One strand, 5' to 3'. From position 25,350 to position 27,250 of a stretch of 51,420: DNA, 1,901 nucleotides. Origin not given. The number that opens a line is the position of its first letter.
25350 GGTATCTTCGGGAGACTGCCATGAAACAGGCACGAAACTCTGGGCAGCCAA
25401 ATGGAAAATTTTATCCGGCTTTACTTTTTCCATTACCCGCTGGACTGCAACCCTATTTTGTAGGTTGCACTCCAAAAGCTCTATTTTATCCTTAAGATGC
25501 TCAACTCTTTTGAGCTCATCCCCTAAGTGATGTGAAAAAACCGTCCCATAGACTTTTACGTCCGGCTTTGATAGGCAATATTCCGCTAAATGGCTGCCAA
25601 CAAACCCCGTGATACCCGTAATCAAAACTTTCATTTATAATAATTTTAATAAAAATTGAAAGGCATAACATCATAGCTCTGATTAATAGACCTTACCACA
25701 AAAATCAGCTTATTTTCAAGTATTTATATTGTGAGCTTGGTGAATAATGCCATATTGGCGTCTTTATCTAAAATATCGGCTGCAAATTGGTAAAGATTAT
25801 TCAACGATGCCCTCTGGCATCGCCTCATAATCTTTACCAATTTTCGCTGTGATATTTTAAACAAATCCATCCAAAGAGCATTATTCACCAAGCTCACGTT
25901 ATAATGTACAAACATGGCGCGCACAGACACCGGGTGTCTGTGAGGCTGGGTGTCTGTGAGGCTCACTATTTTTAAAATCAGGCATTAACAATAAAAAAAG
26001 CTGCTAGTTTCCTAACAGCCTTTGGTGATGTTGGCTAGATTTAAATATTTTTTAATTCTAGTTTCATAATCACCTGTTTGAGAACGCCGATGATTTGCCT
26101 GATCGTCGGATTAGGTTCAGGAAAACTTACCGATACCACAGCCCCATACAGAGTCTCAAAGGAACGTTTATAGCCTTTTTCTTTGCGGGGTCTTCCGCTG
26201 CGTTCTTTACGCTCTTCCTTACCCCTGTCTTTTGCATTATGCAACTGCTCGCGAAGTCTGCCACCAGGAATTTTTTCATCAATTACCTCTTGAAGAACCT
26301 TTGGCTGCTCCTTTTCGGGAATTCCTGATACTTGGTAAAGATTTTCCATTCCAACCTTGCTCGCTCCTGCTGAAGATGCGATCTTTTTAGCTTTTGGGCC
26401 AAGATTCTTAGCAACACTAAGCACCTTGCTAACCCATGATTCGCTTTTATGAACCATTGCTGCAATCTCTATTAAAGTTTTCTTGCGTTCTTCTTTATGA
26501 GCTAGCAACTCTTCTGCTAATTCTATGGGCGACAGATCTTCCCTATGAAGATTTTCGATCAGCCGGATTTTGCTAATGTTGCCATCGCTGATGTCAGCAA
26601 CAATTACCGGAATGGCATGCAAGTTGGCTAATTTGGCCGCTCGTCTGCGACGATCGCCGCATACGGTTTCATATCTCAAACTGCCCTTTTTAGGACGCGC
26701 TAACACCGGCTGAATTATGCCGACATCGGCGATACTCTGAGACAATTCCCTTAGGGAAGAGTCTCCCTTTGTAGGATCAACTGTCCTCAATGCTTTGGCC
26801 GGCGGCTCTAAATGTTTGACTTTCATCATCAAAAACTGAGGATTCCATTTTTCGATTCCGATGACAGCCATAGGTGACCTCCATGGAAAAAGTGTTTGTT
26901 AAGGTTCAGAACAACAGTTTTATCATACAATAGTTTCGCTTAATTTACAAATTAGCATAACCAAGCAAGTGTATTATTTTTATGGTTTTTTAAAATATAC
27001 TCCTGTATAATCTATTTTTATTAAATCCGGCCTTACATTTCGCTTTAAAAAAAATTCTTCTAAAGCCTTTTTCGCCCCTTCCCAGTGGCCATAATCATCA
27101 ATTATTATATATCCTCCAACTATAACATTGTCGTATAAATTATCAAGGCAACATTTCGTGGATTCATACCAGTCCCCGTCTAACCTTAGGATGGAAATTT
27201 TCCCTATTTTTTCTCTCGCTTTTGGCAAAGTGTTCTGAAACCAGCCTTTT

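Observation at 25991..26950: Orphan ParB/KorB-like gene as an autonomous unit in the middle of the glycan operon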

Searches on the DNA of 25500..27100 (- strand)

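Call 23: search_rna_families(source=window, start=25500, end=27100, threshold=evalue, max_evalue=10)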
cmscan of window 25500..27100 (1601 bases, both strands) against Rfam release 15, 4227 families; matches with E-value up to 10: 8.
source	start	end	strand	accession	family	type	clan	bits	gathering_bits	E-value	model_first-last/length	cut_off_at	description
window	25762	25866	-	RF04145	MIR8706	Gene; miRNA;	-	27.3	95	0.012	1-101/101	no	MIR8706 microRNA precursor family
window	25700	25888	-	RF04184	BTnc060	Gene; sRNA;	-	21.6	228.9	1.3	1-213/213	no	Bacteroides sRNA BTnc060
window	25993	26094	-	RF04184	BTnc060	Gene; sRNA;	-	21.4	228.9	1.4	1-213/213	no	Bacteroides sRNA BTnc060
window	25731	25897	+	RF00551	bicoid_3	Cis-reg;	-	19.5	91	0.06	1-552/552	no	Bicoid 3'-UTR regulatory element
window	26857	26988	-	RF00438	SNORA33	Gene; snRNA; snoRNA; HACA-box;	-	18.7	74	6.9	1-130/130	no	Small nucleolar RNA SNORA33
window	26840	26940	-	RF02993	ilvH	Cis-reg;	-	15.7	55.1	9.1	1-68/68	no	ilvH RNA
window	25773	25907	+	RF02417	VR-RNA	Gene; sRNA;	-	13.6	100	5.9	1-397/397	no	VR-RNA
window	26705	26742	+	RF01145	sR14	Gene; snRNA; snoRNA; CD-box;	-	13.3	38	1.5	19-54/54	no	Small nucleolar RNA sR14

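Call 63: search_dna_similar(query=window:25635-26040:-, collection=plasmids, mode=distant, max_rows=10)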
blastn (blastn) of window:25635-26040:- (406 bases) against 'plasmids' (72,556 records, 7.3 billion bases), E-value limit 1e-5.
No match.
